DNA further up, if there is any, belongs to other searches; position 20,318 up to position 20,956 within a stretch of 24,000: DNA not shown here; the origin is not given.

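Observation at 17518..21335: Foreign-composition defence islet: MmeI-type RM enzyme plus a toxin-antitoxin-like pair wedged between two core operons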

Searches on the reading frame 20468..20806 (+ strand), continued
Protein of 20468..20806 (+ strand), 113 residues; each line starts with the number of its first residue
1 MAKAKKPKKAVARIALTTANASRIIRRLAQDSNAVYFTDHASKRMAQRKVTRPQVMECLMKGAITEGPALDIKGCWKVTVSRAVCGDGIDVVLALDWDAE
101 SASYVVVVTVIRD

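Call 61: fold_search(model_id=the predicted structure, library=pdb)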
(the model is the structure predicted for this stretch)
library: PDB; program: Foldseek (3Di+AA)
matches with E <= 10: 306; with E <= 0.001: 0
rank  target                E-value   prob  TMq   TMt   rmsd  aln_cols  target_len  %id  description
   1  5gmk_F                2.6e-01  0.23  0.19  0.19   7.0        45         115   22  Cryo-EM structure of the Catalytic Step I spliceosome (C complex) at 3.4 angstrom resolution (released 2016-08-17)
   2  3t8u_A                5.6e-01  0.15  0.37  0.34   7.0       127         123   11  Crystal structure of ketosteroid isomerase Y14AY55FD99A from Pseudomonas testosteroni (released 2011-11-23)
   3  4l7k_A                7.8e-01  0.13  0.28  0.27   6.1        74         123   12  Crystal Structure of Ketosteroid Isomerase D38E from Pseudomonas Testosteroni (tKSI) (released 2013-07-03)
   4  8txr_A                7.8e-01  0.10  0.19  0.06   9.5        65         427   14  E. coli ExoVII(H238A) (released 2024-01-31)
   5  7f13_A                7.8e-01  0.09  0.28  0.23   8.6       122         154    8  Crystal structure of isomerase Dcr3 (released 2022-04-20)
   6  7f13_B                8.3e-01  0.07  0.26  0.22   9.2       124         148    9  Crystal structure of isomerase Dcr3 (released 2022-04-20)
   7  3unl_A                8.9e-01  0.11  0.32  0.30   7.1       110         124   11  Crystal structure of ketosteroid isomerase F54G from Pseudomonas testosteroni (released 2012-11-21)
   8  1dmq                  8.9e-01  0.09  0.30  0.28   6.9       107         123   12  CRYSTAL STRUCTURE OF MUTANT ENZYME Y32F OF KETOSTEROID ISOMERASE FROM PSEUDOMONAS PUTIDA BIOTYPE B (released 2000-05-23)
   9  8i1v_A                8.9e-01  0.07  0.20  0.07  14.4        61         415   11  The asymmetric unit of P22 procapsid (released 2023-03-08)
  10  1g4u_S                8.9e-01  0.05  0.19  0.09  11.1        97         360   13  CRYSTAL STRUCTURE OF THE SALMONELLA TYROSINE PHOSPHATASE AND GTPASE ACTIVATING PROTEIN SPTP BOUND TO RAC1 (released 2001-01-24)
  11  6x04_E                9.5e-01  0.23  0.25  0.10   4.3        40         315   15  Nup133 (aa55-481) from S. cerevisiae bound by VHH-SAN5 (released 2020-12-09)
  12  5lj3_D                1.1e+00  0.12  0.19  0.19   7.0        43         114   21  Structure of the core of the yeast spliceosome immediately after branching (released 2016-08-03)
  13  4k1u_B                1.1e+00  0.07  0.24  0.23   6.7        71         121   15  Crystal structure of delta5-3-ketosteroid isomerase containing Y16F and Y32F mutations (released 2013-07-31)
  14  6x04_K                1.2e+00  0.21  0.25  0.10   4.2        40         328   15  Nup133 (aa55-481) from S. cerevisiae bound by VHH-SAN5 (released 2020-12-09)
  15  6x04_C                1.2e+00  0.21  0.24  0.10   4.2        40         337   15  Nup133 (aa55-481) from S. cerevisiae bound by VHH-SAN5 (released 2020-12-09)
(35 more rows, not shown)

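Call 67: search_protein_families(library=pfam, proteins=[L101:1-753:-, L202:1-1896:-, L098:6752-7159:+, L105:3186-3833:+, L108:10818-11555:-, L010:573-2804:+, L010:220-567:+], max_evalue=0.001)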
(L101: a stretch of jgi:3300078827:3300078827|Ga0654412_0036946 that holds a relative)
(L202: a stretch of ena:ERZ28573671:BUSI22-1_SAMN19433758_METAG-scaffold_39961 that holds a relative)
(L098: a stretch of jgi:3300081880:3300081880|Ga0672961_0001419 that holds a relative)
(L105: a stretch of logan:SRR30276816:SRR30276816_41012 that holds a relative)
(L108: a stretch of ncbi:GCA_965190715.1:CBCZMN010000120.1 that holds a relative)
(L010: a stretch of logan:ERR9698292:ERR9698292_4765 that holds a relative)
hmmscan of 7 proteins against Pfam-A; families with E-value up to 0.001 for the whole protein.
L101:1-753:- (251 aa): 2 families
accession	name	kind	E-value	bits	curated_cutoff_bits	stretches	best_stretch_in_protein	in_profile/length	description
PF07969.17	Amidohydro_3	-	1.9e-26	94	29.7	1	80-248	2-165/472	Amidohydrolase family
PF22039.1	HUTI_composite_bact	-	3.9e-05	23.6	25.5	1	52-73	2-23/26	Imidazolonepropionase-like composite domain, bacteria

L202:1-1896:- (632 aa): 5 families
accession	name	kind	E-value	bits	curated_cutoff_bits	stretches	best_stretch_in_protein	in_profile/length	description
PF02384.22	N6_Mtase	-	8.5e-35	121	20.4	1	191-432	2-252/311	N-6 DNA Methylase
PF00376.29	MerR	-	2e-08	34.3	28.2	1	5-41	2-38/38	MerR family regulatory protein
PF07669.17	Eco57I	-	8.1e-08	33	25.3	1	307-392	74-165/171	Eco57I restriction-modification methylase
PF13411.12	MerR_1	-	3.6e-05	24.2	21.6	1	4-49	2-46/69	MerR HTH family regulatory protein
PF01170.24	UPF0020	-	0.00055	20.1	22.3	0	225-327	20-141/197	RMKL-like, methyltransferase domain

L098:6752-7159:+ (136 aa): 1 family
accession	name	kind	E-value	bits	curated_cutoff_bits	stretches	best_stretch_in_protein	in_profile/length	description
PF24838.2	8xMP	-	4.2e-05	23.8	30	1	6-127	6-128/136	Octameric membrane protein family (8xMP)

L105:3186-3833:+ (216 aa): 0 families

L108:10818-11555:- (246 aa): 0 families

L010:573-2804:+ (744 aa): 5 families
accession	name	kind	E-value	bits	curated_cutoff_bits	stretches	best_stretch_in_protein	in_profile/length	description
PF09848.15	SLFN-g3_helicase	-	1.9e-96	323.9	24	1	261-605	1-354/354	Schlafen group 3, DNA/RNA helicase domain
PF07088.17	GvpD_P-loop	-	0.00011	22.6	24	1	261-321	10-71/189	GvpD gas vesicle protein, P-loop domain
PF04851.21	ResIII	-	0.00011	22.6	22.5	0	326-356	116-145/164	Type III restriction enzyme, res subunit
PF13401.12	AAA_22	-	0.00063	20.5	27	0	261-370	5-109/130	AAA domain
PF20720.3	nSTAND3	-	0.00065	19.9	27.2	0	260-297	16-53/155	Novel STAND NTPase 3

L010:220-567:+ (116 aa): 1 family
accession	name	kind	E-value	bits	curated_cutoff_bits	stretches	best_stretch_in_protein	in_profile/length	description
PF12643.12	MazG-like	-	1.8e-14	54.2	27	1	31-113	2-84/85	MazG-like family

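Call 68: search_protein_families(library=padloc, proteins=[L101:1-753:-, L202:1-1896:-, L098:6752-7159:+, L105:3186-3833:+, L108:10818-11555:-], max_evalue=0.00001)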
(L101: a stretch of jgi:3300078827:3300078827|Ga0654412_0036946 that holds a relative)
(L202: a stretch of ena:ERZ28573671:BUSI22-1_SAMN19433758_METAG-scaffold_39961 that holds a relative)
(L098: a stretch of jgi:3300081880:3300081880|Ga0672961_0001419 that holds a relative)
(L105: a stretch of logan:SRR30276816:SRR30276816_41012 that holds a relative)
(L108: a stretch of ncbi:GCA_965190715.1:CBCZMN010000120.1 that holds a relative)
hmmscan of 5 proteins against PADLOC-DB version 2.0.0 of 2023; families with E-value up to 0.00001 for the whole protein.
L101:1-753:- (251 aa): 0 families

L202:1-1896:- (632 aa): 54 families (the best 25 are shown)
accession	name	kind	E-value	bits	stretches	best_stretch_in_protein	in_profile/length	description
PDLC03021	MTase_I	-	8.3e-49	164.7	1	171-467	121-420/491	Type I methyltransferase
PDLC04134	mad2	-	1e-41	141.3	1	75-462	132-485/492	mads_2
PDLC03018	MTase_I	-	2.7e-40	136.5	2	82-250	168-344/749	Type I methyltransferase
PDLC03318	MTase_II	-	1e-37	127.9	2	112-251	230-382/723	Type II methyltransferase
PDLC03218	MTase_II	-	9e-33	111.6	1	87-462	128-524/532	Type II methyltransferase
PDLC03026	MTase_I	-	6e-30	102.8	1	103-415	23-358/487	Type I methyltransferase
PDLC03034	MTase_I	-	7.3e-30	101.9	2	308-414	474-585/672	Type I methyltransferase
PDLC03025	MTase_I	-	3.6e-28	96.6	1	195-434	144-391/569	Type I methyltransferase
PDLC03030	MTase_I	-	4.6e-26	89.4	2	334-413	502-582/670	Type I methyltransferase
PDLC03317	MTase_II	-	2.4e-25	87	2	308-415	426-533/831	Type II methyltransferase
PDLC03357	MTase_II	-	2.5e-22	77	1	82-413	2-335/620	Type II methyltransferase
PDLC03348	MTase_II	-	6.8e-19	65.8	1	2-415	10-456/727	Type II methyltransferase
PDLC03311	MTase_II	-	3.4e-18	63.6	1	213-429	17-223/464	Type II methyltransferase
PDLC03356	MTase_II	-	5.3e-17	59.8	1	184-425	84-317/545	Type II methyltransferase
PDLC03240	MTase_II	-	3.1e-16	57.3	1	189-413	158-383/511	Type II methyltransferase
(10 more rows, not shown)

L098:6752-7159:+ (136 aa): 0 families

L105:3186-3833:+ (216 aa): 0 families

L108:10818-11555:- (246 aa): 0 families
